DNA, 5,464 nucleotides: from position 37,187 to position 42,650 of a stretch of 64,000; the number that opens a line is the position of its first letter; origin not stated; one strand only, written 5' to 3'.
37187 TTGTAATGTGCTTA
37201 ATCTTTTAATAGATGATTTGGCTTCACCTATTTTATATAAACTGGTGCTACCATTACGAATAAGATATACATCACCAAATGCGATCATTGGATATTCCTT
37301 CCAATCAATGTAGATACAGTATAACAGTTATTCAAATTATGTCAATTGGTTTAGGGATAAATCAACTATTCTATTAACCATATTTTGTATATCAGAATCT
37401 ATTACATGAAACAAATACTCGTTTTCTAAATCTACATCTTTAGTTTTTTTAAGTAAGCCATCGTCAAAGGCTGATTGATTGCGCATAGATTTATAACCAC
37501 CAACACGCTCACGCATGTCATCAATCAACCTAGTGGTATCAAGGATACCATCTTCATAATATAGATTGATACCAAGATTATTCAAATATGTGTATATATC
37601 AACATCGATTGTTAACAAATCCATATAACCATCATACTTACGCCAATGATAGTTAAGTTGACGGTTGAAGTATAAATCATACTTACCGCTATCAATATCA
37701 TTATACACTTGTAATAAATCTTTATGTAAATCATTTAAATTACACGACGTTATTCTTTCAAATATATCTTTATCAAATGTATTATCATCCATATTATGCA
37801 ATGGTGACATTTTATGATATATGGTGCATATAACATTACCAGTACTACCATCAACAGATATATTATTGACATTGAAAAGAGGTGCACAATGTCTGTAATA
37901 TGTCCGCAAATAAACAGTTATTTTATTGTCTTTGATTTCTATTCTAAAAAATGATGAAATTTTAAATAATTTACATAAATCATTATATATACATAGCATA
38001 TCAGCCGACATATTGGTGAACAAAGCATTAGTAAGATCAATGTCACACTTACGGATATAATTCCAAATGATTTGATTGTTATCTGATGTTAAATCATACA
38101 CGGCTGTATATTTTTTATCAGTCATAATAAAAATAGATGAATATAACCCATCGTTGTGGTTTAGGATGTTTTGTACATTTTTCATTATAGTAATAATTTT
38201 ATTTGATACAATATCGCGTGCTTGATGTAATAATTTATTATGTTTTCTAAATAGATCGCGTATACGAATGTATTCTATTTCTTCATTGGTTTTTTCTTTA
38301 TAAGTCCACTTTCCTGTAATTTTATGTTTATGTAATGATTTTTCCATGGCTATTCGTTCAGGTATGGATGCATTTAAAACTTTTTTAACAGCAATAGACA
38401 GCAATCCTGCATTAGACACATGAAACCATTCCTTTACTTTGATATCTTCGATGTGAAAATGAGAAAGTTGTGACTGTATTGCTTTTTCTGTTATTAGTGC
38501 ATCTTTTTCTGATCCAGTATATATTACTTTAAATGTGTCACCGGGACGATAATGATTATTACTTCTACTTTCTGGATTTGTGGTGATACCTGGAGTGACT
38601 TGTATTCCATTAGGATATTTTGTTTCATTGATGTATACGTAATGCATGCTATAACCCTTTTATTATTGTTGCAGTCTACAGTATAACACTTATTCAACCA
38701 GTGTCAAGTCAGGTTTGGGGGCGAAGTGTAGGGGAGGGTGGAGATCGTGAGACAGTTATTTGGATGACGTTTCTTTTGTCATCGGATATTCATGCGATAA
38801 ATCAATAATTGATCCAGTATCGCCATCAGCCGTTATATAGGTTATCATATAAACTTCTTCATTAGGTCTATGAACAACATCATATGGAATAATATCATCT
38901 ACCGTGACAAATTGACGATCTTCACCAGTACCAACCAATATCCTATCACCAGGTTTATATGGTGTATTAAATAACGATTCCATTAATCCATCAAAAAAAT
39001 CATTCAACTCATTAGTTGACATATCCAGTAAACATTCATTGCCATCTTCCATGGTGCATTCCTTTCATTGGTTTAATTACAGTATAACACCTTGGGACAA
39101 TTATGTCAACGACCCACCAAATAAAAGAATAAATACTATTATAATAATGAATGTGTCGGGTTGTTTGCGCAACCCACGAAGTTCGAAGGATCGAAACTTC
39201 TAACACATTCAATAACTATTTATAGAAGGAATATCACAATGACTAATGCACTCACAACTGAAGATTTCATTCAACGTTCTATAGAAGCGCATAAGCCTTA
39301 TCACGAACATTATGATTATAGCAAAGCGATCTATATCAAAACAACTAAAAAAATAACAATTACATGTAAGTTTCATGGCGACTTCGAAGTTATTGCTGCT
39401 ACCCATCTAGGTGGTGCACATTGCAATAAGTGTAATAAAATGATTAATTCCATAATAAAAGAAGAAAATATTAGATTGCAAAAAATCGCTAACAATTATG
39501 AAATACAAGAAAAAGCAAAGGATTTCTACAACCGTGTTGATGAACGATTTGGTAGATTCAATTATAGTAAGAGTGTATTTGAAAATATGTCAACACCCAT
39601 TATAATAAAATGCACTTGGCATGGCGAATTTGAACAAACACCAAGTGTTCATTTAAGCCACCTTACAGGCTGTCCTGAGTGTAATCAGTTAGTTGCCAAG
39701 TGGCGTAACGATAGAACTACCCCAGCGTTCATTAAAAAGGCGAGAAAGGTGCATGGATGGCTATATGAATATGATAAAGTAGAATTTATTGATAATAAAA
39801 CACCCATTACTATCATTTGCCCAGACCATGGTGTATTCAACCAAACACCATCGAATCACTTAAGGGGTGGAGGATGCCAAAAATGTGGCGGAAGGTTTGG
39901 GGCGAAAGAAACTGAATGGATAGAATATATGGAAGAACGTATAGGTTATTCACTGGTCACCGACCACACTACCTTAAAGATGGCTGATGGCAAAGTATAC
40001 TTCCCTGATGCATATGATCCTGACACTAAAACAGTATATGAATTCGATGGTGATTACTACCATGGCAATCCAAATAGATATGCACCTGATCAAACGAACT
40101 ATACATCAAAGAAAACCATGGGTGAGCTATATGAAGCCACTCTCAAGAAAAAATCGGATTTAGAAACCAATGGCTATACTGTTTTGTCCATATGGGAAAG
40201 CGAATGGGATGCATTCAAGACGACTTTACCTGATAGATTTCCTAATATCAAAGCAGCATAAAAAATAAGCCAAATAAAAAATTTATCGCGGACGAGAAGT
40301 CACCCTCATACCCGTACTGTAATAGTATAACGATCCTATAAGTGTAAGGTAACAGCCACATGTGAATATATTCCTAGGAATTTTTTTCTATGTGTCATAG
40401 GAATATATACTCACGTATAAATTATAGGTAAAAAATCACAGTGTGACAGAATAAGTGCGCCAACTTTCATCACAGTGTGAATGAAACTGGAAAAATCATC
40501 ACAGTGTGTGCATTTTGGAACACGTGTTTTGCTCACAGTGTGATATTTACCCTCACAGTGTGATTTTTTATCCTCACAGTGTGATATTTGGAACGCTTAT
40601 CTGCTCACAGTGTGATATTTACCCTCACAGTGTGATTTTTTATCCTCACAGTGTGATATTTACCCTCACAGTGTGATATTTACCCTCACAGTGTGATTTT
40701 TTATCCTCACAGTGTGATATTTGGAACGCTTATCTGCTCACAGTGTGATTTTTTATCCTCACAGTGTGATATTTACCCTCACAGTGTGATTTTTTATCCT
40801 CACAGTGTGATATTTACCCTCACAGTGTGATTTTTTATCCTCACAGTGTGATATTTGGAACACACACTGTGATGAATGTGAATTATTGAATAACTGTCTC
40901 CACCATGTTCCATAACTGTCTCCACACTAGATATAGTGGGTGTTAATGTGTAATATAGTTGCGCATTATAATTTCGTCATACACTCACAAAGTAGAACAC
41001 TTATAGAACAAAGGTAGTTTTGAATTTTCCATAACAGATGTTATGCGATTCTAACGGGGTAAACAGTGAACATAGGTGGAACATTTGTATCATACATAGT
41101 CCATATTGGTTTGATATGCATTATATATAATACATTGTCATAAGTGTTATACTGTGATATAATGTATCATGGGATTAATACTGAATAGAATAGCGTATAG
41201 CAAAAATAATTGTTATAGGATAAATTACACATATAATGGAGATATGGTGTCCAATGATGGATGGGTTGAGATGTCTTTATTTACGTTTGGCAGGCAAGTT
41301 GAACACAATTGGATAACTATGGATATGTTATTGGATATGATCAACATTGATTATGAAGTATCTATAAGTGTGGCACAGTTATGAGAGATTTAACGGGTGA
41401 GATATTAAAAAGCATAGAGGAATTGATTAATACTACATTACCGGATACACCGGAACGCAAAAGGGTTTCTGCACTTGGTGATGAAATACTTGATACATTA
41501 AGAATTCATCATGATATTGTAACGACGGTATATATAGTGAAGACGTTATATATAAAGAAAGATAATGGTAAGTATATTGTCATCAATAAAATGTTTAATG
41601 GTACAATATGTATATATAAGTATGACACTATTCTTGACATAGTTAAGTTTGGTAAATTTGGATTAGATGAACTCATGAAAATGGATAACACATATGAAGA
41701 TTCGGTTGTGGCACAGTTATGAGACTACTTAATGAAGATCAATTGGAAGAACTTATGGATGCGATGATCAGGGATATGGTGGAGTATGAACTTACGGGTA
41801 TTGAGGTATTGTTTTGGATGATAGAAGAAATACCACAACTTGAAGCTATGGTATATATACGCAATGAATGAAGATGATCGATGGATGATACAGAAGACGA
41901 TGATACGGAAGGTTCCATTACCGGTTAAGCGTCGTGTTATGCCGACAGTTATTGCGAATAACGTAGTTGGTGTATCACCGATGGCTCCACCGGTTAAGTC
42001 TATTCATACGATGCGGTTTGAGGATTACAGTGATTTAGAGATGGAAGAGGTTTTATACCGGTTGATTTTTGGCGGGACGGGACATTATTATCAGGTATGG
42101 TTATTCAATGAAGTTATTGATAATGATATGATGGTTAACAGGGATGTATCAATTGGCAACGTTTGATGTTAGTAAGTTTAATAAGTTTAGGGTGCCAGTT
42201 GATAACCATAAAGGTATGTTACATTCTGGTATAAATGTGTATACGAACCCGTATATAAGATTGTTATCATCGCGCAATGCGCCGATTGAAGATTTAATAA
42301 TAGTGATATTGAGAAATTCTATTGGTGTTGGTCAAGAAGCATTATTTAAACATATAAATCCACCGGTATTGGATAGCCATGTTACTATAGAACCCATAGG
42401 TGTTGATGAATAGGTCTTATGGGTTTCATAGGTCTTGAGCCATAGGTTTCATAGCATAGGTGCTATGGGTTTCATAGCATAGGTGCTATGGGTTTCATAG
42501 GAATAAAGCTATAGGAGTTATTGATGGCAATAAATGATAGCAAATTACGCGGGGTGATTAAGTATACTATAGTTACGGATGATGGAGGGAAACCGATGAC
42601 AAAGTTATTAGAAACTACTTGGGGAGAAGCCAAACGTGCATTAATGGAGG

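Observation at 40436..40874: Array of 18 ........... near-palindromes at the strand-switch point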

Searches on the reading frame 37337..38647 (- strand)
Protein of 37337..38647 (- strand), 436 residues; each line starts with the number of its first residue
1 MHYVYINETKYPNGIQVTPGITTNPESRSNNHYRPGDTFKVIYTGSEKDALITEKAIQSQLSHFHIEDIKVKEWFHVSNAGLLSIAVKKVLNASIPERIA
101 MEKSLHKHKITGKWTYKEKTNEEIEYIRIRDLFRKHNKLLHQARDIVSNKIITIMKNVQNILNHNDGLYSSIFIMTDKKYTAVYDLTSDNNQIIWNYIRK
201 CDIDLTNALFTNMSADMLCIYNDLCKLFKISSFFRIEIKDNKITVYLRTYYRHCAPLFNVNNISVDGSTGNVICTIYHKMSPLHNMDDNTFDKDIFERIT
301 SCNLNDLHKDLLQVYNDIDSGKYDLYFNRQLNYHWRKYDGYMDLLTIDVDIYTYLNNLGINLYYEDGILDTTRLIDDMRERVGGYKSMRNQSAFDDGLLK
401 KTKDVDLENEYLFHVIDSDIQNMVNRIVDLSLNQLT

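Call 9: search_protein_families(library=phrogs, proteins=[window:37337-38647:-])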
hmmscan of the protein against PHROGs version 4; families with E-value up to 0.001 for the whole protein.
window:37337-38647:- (436 aa): 0 families

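Call 15: find_encoding_contigs(protein=window:37337-38647:-, flank=10000, max_places=10)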
Protein window:37337-38647:- (436 aa): 5 contigs read that carry it; 2 places shown.
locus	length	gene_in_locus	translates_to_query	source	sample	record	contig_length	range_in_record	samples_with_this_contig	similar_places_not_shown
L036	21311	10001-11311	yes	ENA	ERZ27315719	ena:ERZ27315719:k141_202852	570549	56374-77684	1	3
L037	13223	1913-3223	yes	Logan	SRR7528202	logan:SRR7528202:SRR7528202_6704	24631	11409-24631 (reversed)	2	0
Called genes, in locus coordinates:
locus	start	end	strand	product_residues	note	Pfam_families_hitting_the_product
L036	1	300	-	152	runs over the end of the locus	PF18406:DUF1281_C (weak)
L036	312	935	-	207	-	PF14090:HTH_39 (weak)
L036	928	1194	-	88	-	-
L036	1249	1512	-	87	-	-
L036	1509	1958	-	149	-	-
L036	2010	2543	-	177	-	PF04386:SspB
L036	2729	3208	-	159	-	-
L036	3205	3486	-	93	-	-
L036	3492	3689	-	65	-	-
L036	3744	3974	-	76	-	-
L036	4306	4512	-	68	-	-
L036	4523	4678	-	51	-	-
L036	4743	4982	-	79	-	PF17726:DpnI_C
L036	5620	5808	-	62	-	-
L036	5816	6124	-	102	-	-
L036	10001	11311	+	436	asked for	PF10544:T5orf172 (faint)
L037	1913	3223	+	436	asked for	PF10544:T5orf172 (faint)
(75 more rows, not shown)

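Call 24: search_protein_families(library=pfam, proteins=[window:37337-38647:-], max_evalue=0.01)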
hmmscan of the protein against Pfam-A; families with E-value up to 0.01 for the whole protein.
window:37337-38647:- (436 aa): 2 families
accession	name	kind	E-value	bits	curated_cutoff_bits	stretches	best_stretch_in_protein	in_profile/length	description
PF10544.15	T5orf172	-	2.6e-05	25.1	20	1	3-83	2-94/101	T5orf172 domain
PF13455.12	MUG113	-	0.00018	22.5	22.3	1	20-82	4-66/73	Meiotically up-regulated gene 113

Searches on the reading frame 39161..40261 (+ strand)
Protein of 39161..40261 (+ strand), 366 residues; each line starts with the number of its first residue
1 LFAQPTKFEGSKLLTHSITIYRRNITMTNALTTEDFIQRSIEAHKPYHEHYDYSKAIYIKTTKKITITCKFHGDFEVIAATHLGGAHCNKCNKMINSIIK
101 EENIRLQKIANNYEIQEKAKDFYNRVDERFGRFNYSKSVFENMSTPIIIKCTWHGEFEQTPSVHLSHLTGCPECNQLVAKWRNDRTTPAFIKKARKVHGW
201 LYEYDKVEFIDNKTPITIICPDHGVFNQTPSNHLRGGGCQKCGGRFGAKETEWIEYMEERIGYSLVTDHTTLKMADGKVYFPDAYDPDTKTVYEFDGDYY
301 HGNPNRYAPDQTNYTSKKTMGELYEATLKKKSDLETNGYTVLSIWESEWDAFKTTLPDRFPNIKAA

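Call 8: search_dna_similar(query=window:39161-40261:+, collection=phages, mode=protein, max_rows=15)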
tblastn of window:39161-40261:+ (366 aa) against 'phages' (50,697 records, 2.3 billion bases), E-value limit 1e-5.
Records with a match: 604; places in all: 1283; records where one place covers at least 80% of the query: 79.
Best place of each record, by identity: <60% 604.
By first word of the organism name: Vibrio 275; Klebsiella 95; Salmonella 65; Escherichia 56; Xanthomonas 19; Prevotella 13; Acinetobacter 12; Pseudomonas 12; Campylobacter 11; Aeromonas 10; and 17 more.
By host as written in the record: - 242; Klebsiella pneumoniae 57; Vibrio lentus 42; Escherichia coli 19; Prevotella sp. 13; Campylobacter jejuni 11; Vibrio crassostreae 9; Vibrio splendidus 8; and 111 more.
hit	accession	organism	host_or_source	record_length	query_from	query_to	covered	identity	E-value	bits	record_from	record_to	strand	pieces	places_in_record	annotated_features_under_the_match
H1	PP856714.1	Salmonella phage vB_STmST19_KE12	Salmonella enterica subsp. enterica ...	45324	32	349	87%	33.2%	5e-19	160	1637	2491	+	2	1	homing endonuclease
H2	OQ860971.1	Salmonella phage ST46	Salmonella enterica subsp. enterica ...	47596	32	349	87%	33.2%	4e-19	160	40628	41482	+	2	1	hypothetical protein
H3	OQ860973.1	Salmonella phage ST44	Salmonella enterica subsp. enterica ...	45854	32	349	87%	33.0%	3e-19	161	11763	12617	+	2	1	hypothetical protein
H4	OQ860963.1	Salmonella phage ST65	Salmonella enterica subsp. enterica ...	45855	32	349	87%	33.0%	3e-19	161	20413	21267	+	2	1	hypothetical protein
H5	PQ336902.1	Salmonella phage CHRF_10023.1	Salmonella enterica subsp. enterica ...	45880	32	349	87%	33.0%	3e-19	161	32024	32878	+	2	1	homing endonuclease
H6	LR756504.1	uncultured phage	metagenomic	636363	25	349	89%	32.1%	9e-27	117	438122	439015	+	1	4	record has no annotation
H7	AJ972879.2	Yersinia phage phiR1-37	Yersinia enterocolitica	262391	20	308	79%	35.9%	5e-30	127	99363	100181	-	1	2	g151: exonuclease ABC C subunit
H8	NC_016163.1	Yersinia phage phiR1-37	Yersinia enterocolitica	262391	20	308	79%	35.9%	5e-30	127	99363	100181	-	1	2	g151: endonuclease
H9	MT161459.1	Aeromonas phage Ahp1_CNU-2021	Aeromonas hydrophila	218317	35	350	86%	32.8%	6e-25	207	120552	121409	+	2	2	hypothetical protein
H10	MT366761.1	Vibrio phage vB_VcorM_GR11A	Vibrio coralliilyticus RE98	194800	36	363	90%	30.1%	1e-26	117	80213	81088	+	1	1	hypothetical protein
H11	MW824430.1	Vibrio phage PS10B.1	Vibrio crassostreae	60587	31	279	68%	39.0%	4e-27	119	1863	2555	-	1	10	hypothetical protein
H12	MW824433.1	Vibrio phage PS34B.1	Vibrio crassostreae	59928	31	279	68%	39.0%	4e-27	118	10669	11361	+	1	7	hypothetical protein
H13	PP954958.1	Klebsiella phage KpTRp1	Klebsiella pneumoniae K2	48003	41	350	85%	30.7%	5e-18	92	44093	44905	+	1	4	hypothetical protein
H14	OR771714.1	Klebsiella phage vB_KpnM_KpVB3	Klebsiella pneumoniae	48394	41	350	85%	30.7%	6e-18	91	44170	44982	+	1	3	hypothetical protein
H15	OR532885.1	Klebsiella phage RCIP0091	Klebsiella pneumoniae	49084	41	350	85%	30.7%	6e-18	91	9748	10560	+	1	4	hypothetical protein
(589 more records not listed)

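Call 9: search_protein_families(library=phrogs, proteins=[window:39161-40261:+])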
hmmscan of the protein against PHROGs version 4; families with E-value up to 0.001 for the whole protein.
window:39161-40261:+ (366 aa): 5 families
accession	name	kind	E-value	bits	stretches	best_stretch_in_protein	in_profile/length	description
phrog_559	-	DNA, RNA and nucleotide metabolism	1.3e-37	130.9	1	26-351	118-402/607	HNH endonuclease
phrog_4605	-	unknown function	2.8e-32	112.7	3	176-257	38-120/151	-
phrog_681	-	DNA, RNA and nucleotide metabolism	1.4e-27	97.5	1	120-255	241-373/576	endonuclease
phrog_22677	-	unknown function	7.1e-12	46.3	1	268-353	250-337/353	-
phrog_9902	-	unknown function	0.00012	22.6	0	219-306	51-132/210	-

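Call 24: search_protein_families(library=pfam, proteins=[window:39161-40261:+], max_evalue=0.01)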
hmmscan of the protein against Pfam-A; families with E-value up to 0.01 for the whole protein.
window:39161-40261:+ (366 aa): 4 families
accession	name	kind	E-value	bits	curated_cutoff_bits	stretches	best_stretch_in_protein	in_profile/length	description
PF05265.19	DUF723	-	5.9e-09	36.2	20.9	1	124-174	10-59/60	Protein of unknown function (DUF723)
PF23545.1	Zn_ribbon_HMPTM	-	4.3e-05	23.4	27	0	211-227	24-40/45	HMPTM N-terminal zinc ribbon domain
PF14311.12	DUF4379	-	0.0034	18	24.5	0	220-245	30-56/56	Probable Treble clef zinc finger domain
PF03312.20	DUF272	-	0.0059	17.4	25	0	54-132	9-88/124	Protein of unknown function (DUF272)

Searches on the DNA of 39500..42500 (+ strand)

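Call 4: search_dna_similar(query=window:39500-42500:+, collection=phages, mode=near, max_rows=30)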
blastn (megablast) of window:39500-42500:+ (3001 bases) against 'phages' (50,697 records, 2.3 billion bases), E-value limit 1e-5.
No match.

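Call 11: search_dna_similar(query=window:40262-41180:+, collection=phages, mode=distant, max_rows=20, max_evalue=0.01)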
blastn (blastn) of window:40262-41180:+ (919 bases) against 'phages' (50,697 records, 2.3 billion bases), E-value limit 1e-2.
No match.

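Call 76: search_dna_similar(query=window:40420-40900:+, collection=plasmids, mode=distant, max_evalue=0.1, max_rows=15)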
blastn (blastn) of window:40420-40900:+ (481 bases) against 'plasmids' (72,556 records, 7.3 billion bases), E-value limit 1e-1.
Records with a match: 3; places in all: 5; records where one place covers at least 80% of the query: 0.
Best place of each record, by identity: 60-80% 3.
By first word of the organism name: Corynebacterium 3.
By predicted mobility (MOB-suite, as given by PLSDB): mobilizable 3.
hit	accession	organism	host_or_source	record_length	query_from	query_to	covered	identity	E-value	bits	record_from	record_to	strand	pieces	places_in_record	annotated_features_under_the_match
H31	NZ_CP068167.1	Corynebacterium aurimucosum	-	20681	196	425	31%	79.4%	6e-6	110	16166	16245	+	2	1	none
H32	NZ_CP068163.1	Corynebacterium glucuronolyticum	-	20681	196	425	31%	79.4%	6e-6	110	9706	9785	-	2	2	none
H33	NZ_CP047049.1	Corynebacterium aurimucosum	Homo sapiens,pure culture,clinical ...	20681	196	425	31%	79.4%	6e-6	110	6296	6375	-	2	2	none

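Call 78: get_annotated_region(hit=H31, flank=3000)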
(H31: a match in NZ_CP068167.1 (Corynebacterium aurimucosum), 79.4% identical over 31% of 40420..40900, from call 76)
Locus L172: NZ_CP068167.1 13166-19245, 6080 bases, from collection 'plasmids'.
description: Corynebacterium aurimucosum strain FDAARGOS_1109 plasmid unnamed, complete sequence
organism: Corynebacterium aurimucosum (NCBI taxid 169292)
taxonomy: Bacteria; Actinomycetota; Actinomycetes; Mycobacteriales; Corynebacteriaceae; Corynebacterium; Corynebacterium aurimucosum
host: -; source: -; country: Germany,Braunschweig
typing (MOB-suite, as given by PLSDB): mobilizable; replicon rep_cluster_1173; relaxase MOBF
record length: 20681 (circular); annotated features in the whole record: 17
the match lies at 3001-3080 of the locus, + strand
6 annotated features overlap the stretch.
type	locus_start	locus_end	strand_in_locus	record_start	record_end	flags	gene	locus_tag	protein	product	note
CDS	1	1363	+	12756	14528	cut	-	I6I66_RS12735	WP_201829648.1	ABC transporter ATP-binding protein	-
CDS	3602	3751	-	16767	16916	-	-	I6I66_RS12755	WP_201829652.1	hypothetical protein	-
CDS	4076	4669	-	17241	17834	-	-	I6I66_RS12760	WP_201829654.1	recombinase family protein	GO:0006310 - DNA recombination [Evidence IEA]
CDS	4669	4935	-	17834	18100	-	-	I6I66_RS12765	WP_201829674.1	hypothetical protein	-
CDS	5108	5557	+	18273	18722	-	-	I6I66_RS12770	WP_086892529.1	helix-turn-helix domain-containing protein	-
CDS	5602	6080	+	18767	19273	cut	-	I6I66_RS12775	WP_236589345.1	PIN domain-containing protein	-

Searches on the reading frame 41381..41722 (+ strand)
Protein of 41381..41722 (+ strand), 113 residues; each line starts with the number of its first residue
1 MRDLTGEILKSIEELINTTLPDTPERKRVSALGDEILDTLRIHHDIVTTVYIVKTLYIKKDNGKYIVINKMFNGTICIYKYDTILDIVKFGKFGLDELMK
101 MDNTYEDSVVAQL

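Call 23: search_protein_families(library=pfam, proteins=[window:41381-41722:+], max_evalue=0.01)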
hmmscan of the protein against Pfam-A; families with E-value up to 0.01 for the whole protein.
window:41381-41722:+ (113 aa): 1 family
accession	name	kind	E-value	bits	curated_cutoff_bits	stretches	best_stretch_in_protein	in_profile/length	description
PF00876.23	Innexin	-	0.0066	16.1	25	1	20-88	131-201/333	Innexin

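Call 47: find_encoding_contigs(protein=window:41381-41722:+, flank=3000, max_places=10)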
Protein window:41381-41722:+ (113 aa): 8 contigs read that carry it; 4 places shown.
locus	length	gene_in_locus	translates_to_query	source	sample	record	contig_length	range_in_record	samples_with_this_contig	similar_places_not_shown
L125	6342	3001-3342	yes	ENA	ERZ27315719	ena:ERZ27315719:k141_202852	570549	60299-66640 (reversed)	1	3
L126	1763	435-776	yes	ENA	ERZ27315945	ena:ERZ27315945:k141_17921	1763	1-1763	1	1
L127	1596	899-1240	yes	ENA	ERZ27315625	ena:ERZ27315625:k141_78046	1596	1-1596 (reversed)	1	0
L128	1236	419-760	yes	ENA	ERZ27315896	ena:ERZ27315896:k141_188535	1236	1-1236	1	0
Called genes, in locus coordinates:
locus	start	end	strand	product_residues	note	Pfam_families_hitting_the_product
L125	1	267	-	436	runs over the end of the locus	PF10544:T5orf172 (faint)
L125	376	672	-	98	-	-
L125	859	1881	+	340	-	PF05265:DUF723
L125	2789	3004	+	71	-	-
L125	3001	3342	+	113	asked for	-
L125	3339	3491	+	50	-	-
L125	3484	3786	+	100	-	PF07068:Gp23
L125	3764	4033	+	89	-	-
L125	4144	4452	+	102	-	-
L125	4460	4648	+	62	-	-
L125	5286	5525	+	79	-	PF17726:DpnI_C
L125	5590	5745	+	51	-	-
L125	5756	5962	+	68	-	-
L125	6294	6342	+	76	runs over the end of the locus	-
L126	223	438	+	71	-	-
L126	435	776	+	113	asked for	-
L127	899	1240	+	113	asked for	-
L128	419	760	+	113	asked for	-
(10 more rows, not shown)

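Call 89: search_protein_families(library=phrogs, proteins=[window:41381-41722:+], max_evalue=0.01)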
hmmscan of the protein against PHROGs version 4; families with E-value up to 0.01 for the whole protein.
window:41381-41722:+ (113 aa): 0 families

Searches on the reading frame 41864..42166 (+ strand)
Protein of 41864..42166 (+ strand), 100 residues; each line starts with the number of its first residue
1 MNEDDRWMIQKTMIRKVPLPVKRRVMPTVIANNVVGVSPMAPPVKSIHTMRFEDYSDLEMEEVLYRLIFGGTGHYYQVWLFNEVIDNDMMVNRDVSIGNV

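Call 23: search_protein_families(library=pfam, proteins=[window:41864-42166:+], max_evalue=0.01)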
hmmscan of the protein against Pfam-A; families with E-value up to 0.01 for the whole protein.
window:41864-42166:+ (100 aa): 1 family
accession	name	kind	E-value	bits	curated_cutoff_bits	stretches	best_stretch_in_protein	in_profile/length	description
PF07068.17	Gp23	-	3.5e-07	30.4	24.4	1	14-55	4-45/376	Major capsid protein Gp23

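Call 89: search_protein_families(library=phrogs, proteins=[window:41864-42166:+], max_evalue=0.01)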
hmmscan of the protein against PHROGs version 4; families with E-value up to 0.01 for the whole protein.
window:41864-42166:+ (100 aa): 2 families
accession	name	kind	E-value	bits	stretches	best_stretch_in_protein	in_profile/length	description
phrog_138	-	head and packaging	5.9e-06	26.6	1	14-57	60-103/444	major head protein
phrog_12830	-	head and packaging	0.001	20.4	1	10-49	90-127/128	major head protein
